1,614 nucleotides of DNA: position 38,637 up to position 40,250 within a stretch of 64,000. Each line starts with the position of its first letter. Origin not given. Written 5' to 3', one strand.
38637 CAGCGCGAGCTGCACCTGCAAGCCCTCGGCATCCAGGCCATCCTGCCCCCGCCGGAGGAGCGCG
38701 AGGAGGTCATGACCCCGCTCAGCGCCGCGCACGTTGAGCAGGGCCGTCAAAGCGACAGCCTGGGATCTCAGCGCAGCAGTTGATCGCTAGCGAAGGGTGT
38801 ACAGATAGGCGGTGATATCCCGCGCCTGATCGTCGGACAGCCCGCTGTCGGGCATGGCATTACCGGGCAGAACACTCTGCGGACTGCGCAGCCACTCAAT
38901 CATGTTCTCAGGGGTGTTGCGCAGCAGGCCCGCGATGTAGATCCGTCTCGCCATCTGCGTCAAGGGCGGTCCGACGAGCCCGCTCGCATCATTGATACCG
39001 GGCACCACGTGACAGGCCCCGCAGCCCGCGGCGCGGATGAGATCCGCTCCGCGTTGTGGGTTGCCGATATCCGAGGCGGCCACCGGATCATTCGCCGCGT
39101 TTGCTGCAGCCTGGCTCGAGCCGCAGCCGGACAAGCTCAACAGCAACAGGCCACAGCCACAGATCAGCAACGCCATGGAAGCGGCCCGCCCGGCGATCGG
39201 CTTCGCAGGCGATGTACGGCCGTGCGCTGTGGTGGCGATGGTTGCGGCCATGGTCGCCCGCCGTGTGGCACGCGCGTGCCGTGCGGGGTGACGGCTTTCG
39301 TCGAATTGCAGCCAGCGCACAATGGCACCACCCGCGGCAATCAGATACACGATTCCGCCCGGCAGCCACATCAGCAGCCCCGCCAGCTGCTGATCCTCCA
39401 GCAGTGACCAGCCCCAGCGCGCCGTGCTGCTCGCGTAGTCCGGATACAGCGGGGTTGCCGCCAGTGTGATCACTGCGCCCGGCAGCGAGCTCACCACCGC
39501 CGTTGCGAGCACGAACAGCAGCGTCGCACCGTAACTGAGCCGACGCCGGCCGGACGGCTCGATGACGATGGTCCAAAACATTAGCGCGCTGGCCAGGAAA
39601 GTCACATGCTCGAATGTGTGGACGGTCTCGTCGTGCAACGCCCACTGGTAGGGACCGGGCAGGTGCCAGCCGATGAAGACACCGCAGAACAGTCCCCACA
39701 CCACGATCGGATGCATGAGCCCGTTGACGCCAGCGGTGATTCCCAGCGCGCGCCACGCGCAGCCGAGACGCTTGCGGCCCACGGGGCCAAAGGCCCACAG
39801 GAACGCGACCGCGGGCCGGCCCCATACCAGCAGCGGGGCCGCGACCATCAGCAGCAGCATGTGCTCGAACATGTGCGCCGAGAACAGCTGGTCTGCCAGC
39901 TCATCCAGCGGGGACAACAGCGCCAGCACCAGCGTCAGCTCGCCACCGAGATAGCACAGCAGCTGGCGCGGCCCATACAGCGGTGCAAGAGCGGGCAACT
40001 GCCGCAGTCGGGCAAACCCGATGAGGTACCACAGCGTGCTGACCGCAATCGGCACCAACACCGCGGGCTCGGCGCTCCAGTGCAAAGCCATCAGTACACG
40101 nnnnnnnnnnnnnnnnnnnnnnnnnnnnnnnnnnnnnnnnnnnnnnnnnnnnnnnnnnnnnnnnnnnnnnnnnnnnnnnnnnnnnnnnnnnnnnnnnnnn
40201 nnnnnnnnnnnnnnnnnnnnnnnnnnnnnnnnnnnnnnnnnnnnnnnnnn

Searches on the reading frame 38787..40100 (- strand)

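Call 34: search_protein_families(library=pfam, proteins=[window:38787-40100:-], max_evalue=0.001)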
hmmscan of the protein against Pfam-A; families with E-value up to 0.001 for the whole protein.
window:38787-40100:- (437 aa): 2 families
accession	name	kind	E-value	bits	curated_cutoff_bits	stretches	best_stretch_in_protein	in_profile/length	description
PF09678.15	Caa3_CtaG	-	2.7e-58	197.6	27.7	1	24-264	2-235/237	Cytochrome c oxidase caa3 assembly factor (Caa3_CtaG)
PF00034.26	Cytochrom_C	-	2e-07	32.7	21.3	1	349-436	2-89/90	Cytochrome c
